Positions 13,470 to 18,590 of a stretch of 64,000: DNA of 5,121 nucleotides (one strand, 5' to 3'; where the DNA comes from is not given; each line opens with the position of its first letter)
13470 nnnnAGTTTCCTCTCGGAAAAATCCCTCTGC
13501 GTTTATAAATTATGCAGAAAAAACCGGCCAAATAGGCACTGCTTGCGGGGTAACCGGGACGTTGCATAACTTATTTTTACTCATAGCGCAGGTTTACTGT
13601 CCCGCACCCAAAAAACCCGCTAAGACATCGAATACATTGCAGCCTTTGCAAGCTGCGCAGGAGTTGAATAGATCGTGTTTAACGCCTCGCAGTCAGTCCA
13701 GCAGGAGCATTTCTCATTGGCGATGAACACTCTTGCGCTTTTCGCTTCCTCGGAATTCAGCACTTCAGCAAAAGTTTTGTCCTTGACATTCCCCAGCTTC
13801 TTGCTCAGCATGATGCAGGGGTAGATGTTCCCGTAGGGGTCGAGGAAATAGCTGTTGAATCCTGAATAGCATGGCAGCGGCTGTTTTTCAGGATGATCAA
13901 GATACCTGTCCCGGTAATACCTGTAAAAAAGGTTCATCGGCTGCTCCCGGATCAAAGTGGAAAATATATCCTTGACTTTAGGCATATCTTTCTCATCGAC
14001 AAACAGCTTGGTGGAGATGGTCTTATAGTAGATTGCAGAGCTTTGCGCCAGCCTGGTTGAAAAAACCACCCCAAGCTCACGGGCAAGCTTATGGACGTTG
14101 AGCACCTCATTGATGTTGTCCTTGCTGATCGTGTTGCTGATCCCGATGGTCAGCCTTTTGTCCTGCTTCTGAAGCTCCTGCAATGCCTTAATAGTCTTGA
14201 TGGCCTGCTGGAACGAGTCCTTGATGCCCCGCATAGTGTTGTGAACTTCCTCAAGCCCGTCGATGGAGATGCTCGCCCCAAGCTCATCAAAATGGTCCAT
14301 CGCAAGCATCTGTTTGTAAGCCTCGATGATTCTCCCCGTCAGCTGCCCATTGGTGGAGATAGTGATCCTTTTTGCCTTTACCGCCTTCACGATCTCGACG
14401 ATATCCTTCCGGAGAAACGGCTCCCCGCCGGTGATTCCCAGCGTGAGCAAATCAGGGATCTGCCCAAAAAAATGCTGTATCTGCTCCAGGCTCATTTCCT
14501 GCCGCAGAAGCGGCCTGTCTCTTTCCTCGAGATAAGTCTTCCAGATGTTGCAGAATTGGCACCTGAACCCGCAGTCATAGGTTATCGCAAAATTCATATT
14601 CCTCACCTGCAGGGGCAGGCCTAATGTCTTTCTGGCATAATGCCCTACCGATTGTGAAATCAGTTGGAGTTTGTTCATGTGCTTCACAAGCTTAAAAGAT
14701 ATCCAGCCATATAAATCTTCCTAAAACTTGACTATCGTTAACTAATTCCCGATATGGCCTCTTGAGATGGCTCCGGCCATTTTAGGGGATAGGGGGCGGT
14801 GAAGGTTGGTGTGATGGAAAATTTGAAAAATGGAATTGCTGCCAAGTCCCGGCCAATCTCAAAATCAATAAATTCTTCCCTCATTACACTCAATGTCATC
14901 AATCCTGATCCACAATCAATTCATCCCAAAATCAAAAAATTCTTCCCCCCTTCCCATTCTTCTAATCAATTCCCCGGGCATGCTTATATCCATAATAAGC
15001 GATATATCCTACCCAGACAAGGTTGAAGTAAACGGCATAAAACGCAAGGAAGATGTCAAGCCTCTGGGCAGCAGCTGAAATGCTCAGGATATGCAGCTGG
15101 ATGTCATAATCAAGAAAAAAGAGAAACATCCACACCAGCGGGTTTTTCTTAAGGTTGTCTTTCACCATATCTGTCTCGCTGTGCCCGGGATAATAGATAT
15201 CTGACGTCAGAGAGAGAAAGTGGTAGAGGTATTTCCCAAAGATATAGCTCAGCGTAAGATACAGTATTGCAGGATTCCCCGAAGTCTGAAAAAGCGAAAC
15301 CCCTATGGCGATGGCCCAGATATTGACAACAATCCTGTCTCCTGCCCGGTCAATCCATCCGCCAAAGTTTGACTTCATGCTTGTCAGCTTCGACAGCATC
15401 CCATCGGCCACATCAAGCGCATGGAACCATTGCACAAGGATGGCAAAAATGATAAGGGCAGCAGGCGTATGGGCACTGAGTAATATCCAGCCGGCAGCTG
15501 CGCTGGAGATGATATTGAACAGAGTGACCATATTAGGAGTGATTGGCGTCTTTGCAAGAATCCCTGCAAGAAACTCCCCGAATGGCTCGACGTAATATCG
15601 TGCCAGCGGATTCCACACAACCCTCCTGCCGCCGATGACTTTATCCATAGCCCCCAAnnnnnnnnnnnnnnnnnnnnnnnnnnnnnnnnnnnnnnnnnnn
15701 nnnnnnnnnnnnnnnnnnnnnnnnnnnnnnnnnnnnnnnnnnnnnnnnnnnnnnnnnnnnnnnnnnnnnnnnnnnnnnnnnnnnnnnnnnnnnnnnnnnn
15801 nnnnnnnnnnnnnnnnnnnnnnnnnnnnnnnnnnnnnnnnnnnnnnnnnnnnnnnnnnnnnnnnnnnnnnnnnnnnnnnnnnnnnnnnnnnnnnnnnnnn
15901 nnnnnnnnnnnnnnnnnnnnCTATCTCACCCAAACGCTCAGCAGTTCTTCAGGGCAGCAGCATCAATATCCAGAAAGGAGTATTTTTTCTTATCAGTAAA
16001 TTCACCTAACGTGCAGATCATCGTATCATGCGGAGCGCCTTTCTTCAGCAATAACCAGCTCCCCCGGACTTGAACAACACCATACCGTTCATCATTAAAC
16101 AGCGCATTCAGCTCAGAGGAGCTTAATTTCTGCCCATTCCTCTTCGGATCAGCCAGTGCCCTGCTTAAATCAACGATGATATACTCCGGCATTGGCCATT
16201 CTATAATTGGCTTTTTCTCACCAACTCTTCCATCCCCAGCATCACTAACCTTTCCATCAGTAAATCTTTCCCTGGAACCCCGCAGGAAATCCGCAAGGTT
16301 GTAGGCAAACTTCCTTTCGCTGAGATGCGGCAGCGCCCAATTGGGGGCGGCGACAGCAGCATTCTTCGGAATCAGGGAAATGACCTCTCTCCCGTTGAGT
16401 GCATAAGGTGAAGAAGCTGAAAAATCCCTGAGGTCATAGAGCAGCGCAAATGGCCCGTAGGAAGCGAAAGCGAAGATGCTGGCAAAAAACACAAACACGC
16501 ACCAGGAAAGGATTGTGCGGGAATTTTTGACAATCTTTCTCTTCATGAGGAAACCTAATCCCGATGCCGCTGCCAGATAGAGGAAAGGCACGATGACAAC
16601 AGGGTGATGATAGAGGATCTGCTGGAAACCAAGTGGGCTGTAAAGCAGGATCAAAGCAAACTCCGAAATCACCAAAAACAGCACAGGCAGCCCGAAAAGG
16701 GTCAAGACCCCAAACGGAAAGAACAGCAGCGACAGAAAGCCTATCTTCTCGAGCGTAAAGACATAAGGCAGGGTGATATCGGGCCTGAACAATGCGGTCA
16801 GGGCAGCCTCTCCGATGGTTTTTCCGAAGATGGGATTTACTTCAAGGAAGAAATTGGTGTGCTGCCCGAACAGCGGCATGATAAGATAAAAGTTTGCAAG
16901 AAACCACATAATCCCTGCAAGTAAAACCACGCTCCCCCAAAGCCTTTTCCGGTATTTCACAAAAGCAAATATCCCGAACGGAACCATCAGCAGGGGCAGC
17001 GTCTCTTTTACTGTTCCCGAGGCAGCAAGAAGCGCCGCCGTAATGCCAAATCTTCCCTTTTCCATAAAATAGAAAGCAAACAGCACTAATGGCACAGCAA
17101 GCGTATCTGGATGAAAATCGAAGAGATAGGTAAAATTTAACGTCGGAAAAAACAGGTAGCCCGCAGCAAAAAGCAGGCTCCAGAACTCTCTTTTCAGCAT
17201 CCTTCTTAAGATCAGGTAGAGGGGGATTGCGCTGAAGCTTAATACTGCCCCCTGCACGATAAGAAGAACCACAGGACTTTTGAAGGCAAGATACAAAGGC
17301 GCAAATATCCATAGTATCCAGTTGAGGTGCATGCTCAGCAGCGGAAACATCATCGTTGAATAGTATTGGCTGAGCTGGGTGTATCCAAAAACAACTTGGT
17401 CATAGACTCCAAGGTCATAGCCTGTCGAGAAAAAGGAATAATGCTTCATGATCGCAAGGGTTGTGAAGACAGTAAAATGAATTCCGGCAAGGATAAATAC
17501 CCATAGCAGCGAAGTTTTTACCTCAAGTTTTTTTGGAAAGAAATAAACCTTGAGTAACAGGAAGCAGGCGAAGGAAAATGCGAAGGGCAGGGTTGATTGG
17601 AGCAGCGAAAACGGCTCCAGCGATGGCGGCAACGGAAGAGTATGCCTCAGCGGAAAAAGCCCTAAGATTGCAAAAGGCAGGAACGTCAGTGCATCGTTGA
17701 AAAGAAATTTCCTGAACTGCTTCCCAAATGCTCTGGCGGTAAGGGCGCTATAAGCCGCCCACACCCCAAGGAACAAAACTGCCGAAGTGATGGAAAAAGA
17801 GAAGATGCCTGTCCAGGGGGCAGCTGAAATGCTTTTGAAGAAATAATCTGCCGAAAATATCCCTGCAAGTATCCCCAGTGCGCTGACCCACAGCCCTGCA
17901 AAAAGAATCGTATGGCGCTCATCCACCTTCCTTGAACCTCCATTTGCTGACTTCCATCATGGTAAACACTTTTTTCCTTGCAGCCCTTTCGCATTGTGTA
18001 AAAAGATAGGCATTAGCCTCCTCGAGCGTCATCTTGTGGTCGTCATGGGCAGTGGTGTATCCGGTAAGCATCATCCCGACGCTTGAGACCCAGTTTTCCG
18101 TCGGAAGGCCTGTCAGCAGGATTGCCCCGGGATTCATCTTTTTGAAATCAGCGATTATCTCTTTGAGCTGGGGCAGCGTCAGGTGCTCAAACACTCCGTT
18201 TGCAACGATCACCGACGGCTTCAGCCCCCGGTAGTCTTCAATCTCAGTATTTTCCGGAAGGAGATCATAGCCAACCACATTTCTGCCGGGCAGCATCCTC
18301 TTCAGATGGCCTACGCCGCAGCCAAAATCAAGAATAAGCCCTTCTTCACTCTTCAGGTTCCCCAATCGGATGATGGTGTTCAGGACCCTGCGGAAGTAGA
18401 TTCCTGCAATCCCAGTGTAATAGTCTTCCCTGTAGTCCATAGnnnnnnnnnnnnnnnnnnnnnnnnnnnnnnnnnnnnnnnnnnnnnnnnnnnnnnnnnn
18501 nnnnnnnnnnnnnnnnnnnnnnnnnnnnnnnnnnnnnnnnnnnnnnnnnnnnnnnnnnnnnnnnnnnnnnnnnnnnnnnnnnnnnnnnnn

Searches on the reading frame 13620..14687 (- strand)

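Call 9: search_protein_families(library=pfam, proteins=[window:13620-14687:-], max_evalue=0.001)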
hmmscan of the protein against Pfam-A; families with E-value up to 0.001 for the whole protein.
window:13620-14687:- (355 aa): 3 families
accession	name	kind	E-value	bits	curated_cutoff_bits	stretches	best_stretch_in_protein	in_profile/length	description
PF04055.27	Radical_SAM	-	2.5e-17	64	29.5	1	35-197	3-161/166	Radical SAM superfamily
PF13186.11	SPASM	-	2.7e-10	40.8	21.5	1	273-329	1-66/67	Iron-sulfur cluster-binding domain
PF13353.11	Fer4_12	-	0.00081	20.1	22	0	37-144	13-115/137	4Fe-4S single cluster domain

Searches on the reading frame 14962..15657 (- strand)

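Call 9: search_protein_families(library=pfam, proteins=[window:14962-15657:-], max_evalue=0.001)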
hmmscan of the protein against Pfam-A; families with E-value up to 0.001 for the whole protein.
window:14962-15657:- (231 aa): 1 family
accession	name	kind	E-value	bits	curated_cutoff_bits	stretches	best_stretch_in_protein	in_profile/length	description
PF01066.26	CDP-OH_P_transf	-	1.1e-07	32.7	22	1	40-136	3-90/152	CDP-alcohol phosphatidyltransferase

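Call 23: search_protein_families(library=ncbifam, proteins=[window:14962-15657:-], max_evalue=0.01)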
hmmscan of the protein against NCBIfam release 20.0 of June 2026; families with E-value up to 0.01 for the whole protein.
window:14962-15657:- (231 aa): 5 families
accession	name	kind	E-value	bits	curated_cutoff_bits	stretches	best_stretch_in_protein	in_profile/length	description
NF040950.1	archin_ph_syn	equivalog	4.9e-12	46.1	180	1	20-134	5-115/191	archaetidylinositol phosphate synthase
NF045883.1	PIPSynth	equivalog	5.8e-09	35.9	170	1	29-123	13-102/197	phosphatidylinositol phosphate synthase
NF041135.1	IPPtranDIPPsyn_Thcocales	equivalog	0.00011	21.4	580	1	39-125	250-331/419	bifunctional L-myo-inositol-1-phosphate cytidylyltransferase/CDP-L-myo-inositol myo-inositolphosphotransferase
NF052561.1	PIPSynBT1523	equivalog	0.00018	21.3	350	1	33-114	19-106/232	hypothetical protein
TIGR00560.1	pgsA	equivalog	0.0087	16.6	109.1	1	40-118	3-83/183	CDP-diacylglycerol--glycerol-3-phosphate 3-phosphatidyltransferase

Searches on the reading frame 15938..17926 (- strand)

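Call 9: search_protein_families(library=pfam, proteins=[window:15938-17926:-], max_evalue=0.001)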
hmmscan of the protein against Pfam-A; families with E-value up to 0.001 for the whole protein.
window:15938-17926:- (662 aa): 1 family
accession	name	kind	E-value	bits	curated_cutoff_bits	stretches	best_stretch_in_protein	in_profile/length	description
PF09852.15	DUF2079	-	1.5e-48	166.5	28.2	1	161-543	1-399/459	Predicted membrane protein (DUF2079)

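Call 23: search_protein_families(library=ncbifam, proteins=[window:15938-17926:-], max_evalue=0.01)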
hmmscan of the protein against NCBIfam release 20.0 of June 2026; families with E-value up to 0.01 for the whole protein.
window:15938-17926:- (662 aa): 1 family
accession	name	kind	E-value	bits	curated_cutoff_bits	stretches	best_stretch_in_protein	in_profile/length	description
NF046093.1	AZOBR_p60025_fam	subfamily_domain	4.9e-07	29.2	150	1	214-337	105-225/232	AZOBR_p60025 family cell surface glycopolymer formation protein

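Call 55: search_protein_families(library=pfam, proteins=[window:15938-17926:-], max_evalue=10)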
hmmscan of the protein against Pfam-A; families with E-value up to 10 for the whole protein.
window:15938-17926:- (662 aa): 2 families
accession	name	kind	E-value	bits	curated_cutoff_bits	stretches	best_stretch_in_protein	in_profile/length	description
PF09852.15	DUF2079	-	1.5e-48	166.5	28.2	1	161-543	1-399/459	Predicted membrane protein (DUF2079)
PF12419.13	DUF3670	-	0.2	11.8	27.6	1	597-629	77-108/136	SNF2 Helicase protein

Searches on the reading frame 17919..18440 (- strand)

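Call 9: search_protein_families(library=pfam, proteins=[window:17919-18440:-], max_evalue=0.001)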
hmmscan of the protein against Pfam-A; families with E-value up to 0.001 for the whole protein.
window:17919-18440:- (173 aa): 2 families
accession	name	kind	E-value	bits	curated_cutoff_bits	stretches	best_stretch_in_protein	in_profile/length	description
PF13489.12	Methyltransf_23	-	4.6e-09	36.6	27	1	15-120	5-124/164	Methyltransferase domain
PF08242.18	Methyltransf_12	-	0.00095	20.3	30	0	38-96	2-85/98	Methyltransferase domain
